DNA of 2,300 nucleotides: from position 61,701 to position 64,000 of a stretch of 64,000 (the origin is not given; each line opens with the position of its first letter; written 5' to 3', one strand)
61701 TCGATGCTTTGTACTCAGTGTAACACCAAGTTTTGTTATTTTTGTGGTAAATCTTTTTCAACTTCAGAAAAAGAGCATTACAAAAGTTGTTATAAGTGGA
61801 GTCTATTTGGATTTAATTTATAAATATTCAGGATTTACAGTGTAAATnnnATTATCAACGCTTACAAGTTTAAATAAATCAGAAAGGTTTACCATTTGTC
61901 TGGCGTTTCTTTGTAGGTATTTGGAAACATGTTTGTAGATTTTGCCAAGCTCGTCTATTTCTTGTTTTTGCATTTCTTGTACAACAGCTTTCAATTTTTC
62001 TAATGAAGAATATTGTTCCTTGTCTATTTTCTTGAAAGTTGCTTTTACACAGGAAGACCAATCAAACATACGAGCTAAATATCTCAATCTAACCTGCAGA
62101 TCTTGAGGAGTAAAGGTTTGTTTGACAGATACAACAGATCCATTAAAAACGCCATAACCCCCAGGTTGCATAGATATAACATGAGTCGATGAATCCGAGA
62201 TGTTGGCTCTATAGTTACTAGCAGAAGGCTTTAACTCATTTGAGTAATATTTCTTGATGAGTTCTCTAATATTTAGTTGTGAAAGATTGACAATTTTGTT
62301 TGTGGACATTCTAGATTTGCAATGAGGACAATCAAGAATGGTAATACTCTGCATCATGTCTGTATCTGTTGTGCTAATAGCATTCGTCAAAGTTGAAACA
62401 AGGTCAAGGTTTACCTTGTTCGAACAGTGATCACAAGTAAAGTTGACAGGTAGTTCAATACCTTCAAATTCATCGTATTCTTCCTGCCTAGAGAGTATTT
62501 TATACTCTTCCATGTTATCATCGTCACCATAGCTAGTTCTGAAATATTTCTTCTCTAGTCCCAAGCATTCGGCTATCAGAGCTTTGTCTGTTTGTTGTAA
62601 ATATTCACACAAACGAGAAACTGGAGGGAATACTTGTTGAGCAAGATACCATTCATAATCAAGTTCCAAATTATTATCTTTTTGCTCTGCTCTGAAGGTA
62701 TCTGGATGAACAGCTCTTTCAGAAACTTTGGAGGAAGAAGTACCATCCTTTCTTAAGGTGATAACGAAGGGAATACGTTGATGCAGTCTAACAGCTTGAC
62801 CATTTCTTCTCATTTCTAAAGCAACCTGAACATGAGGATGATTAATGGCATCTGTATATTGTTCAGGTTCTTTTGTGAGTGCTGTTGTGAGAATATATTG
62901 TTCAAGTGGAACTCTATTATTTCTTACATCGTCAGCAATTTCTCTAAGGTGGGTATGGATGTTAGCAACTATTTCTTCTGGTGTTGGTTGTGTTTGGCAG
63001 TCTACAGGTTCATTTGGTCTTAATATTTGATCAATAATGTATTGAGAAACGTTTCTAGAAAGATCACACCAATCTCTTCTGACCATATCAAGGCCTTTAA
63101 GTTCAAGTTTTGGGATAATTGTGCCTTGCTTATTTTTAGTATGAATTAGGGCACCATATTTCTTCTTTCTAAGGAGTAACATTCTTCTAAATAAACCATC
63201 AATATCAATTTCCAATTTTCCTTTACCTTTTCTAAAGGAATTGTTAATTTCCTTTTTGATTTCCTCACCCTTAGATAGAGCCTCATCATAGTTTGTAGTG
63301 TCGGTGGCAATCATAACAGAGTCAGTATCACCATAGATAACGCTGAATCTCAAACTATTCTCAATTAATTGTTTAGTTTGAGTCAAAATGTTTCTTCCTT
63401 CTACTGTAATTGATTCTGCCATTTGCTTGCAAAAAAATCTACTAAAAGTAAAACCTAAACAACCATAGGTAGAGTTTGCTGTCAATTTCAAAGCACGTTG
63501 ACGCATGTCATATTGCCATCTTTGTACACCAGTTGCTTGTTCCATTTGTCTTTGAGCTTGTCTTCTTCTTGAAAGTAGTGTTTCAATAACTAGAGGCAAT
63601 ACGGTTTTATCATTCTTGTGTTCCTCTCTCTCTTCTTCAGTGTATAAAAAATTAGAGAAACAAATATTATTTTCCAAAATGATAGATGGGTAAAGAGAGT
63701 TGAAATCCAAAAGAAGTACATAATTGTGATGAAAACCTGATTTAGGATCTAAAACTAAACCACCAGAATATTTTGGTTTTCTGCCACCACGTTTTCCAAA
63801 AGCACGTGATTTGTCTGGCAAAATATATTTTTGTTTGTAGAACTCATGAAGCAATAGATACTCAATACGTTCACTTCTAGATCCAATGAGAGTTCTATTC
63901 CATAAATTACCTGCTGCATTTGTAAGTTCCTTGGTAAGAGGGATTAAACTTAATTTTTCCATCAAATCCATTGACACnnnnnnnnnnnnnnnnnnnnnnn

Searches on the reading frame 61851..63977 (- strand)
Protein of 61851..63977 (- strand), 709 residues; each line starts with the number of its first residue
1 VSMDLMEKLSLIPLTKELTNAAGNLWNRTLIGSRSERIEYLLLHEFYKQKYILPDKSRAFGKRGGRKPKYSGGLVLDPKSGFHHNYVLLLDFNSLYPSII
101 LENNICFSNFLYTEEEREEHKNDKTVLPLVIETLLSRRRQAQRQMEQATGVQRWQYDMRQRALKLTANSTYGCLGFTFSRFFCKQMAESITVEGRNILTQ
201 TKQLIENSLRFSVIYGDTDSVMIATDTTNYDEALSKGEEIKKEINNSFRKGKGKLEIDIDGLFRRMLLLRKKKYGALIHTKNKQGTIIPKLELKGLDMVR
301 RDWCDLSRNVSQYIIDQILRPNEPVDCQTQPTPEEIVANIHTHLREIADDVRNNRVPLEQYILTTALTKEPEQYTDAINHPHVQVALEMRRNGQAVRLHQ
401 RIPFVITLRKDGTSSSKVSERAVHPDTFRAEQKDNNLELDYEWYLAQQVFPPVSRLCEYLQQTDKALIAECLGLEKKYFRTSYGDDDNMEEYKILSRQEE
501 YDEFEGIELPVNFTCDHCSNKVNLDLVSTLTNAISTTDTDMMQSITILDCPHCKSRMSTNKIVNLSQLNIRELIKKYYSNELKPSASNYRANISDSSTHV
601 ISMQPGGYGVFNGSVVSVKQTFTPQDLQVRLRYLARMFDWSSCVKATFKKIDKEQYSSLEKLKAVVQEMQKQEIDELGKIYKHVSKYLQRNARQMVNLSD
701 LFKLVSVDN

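Call 6: search_protein_families(library=pfam, proteins=[window:61851-63977:-])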
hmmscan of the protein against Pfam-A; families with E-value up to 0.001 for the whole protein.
window:61851-63977:- (709 aa): 2 families
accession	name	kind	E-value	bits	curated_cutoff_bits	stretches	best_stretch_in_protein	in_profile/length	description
PF00136.26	DNA_pol_B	-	4.4e-120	402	23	1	25-458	2-451/453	DNA polymerase family B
PF08996.15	zf-DNA_Pol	-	4e-16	59.7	25.7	1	510-702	14-186/186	DNA Polymerase alpha zinc finger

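Call 9: find_homologous_proteins(query=window:61851-63977:-)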
Query window:61851-63977:- (709 aa): 3209 proteins with E <= 0.001 among 8000 candidates; the best 120 are listed.
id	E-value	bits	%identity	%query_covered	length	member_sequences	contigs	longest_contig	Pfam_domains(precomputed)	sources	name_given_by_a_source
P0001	0.0e+0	1605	100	100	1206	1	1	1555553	PF00136.27,PF03104.26,PF08996.16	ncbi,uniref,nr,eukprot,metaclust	ncbi:DNA polymerase alpha catalytic subunit [Naegleria gruberi]|uniref:DNA polymerase n=1 Tax=Naegle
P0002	0.0e+0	1314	81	100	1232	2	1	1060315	PF00136.27,PF03104.26,PF08996.16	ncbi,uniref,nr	ncbi:hypothetical protein FDP41_008051 [Naegleria fowleri]|uniref:DNA polymerase n=1 Tax=Naegleria f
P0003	0.0e+0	1271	77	99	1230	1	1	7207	PF00136.27,PF03104.26,PF08996.16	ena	-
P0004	0.0e+0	1041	66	100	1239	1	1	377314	PF00136.27,PF03104.26,PF08996.16,PF20286.4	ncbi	ncbi:hypothetical protein ABK040_002160 [Willaertia magna]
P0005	1.5e-187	643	43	98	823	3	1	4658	PF00136.27,PF08996.16,PF20286.4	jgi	jgi:DNA polymerase alpha subunit A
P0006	2.0e-175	603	44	99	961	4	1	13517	PF00136.27,PF03104.26,PF08996.16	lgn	-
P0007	5.9e-159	549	42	83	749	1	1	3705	PF00136.27,PF08996.16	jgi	jgi:DNA polymerase alpha subunit A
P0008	1.6e-137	478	40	99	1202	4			PF00136.27,PF03104.26,PF08996.16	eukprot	eukprot:TRINITY_DN5403_c0_g1_i4.p1 TRINITY_DN5403_c0_g1~~TRINITY_DN5403_c0_g1_i4.p1 ORF type:complet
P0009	9.3e-136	472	43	74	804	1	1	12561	PF00136.27,PF03104.26,PF08996.16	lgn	-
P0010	2.3e-134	467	39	100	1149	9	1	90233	PF00136.27,PF03104.26,PF08996.16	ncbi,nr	ncbi:MAG: DNA polymerase family B-domain-containing protein [Podila humilis]|nr:MAG: DNA polymerase 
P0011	3.4e-134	467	37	99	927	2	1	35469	PF00136.27,PF03104.26,PF08996.16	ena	-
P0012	3.4e-133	464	39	99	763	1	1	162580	PF00136.27,PF08996.16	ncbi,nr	ncbi:DNA-directed DNA polymerase alpha catalytic subunit pol1 [Rhizophlyctis rosea]|nr:DNA-directed 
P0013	6.0e-133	463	40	90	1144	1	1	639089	PF00136.27,PF03104.26,PF08996.16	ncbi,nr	ncbi:DNA polymerase family B-domain-containing protein [Spinellus fusiger]|nr:DNA polymerase family 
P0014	6.9e-133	463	39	99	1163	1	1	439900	PF00136.27,PF03104.26,PF08996.16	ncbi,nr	ncbi:hypothetical protein BC941DRAFT_358178 [Chlamydoabsidia padenii]|nr:hypothetical protein BC941D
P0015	4.5e-132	460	38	94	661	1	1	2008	PF00136.27,PF08996.16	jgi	-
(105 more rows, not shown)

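Call 11: find_encoding_contigs(protein=P0001, flank=10000, max_places=3)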
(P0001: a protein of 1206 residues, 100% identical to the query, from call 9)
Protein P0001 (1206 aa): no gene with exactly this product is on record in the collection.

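Call 15: find_encoding_contigs(protein=P0002, flank=10000, max_places=2)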
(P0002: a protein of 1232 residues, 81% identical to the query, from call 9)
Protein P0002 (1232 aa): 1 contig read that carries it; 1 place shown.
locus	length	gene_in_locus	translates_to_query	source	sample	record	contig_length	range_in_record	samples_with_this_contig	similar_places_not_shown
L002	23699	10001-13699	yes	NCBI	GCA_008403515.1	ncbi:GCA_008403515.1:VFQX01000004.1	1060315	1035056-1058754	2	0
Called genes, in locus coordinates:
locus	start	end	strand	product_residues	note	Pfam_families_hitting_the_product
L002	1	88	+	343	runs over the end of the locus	PF24814:WD40_Prp19, PF25174:Beta-prop_THOC3, PF25175:Beta-prop_WDR5, PF24817:WD40_WDHD1_1st, PF23381:Beta-prop_IFT122_1st, PF24814:WD40_Prp19, PF25174:Beta-prop_THOC3, PF23414:Beta-prop_EML_2, +14 more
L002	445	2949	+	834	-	PF04488:Gly_transf_sug (weak)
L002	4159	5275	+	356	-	PF00135:COesterase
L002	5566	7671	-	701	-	PF07801:DUF1647 (faint)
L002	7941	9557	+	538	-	-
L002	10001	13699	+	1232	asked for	PF03104:DNA_pol_B_exo1, PF00136:DNA_pol_B, PF08996:zf-DNA_Pol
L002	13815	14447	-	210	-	PF08265:YL1_C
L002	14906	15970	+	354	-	-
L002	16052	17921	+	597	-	PF10021:PARG_cat_microb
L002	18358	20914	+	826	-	-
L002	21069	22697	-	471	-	-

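Call 16: find_encoding_contigs(protein=P0004, flank=10000, max_places=2)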
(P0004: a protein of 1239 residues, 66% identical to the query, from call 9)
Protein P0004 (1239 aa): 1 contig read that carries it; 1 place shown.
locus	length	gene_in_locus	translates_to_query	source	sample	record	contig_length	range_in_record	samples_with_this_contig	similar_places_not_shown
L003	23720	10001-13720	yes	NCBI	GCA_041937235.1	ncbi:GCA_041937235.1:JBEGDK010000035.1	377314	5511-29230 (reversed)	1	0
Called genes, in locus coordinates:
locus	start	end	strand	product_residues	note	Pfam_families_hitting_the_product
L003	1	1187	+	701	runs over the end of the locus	-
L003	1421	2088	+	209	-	-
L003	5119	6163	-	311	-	PF00025:Arf (weak), PF00071:Ras, PF08477:Roc, PF00009:GTP_EFTU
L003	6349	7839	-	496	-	-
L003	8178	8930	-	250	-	-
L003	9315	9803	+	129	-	-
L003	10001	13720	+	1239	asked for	PF03104:DNA_pol_B_exo1, PF00136:DNA_pol_B, PF20286:divDNApol (faint), PF08996:zf-DNA_Pol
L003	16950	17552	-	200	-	-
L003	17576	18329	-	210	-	-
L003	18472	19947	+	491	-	-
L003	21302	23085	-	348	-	PF00248:Aldo_ket_red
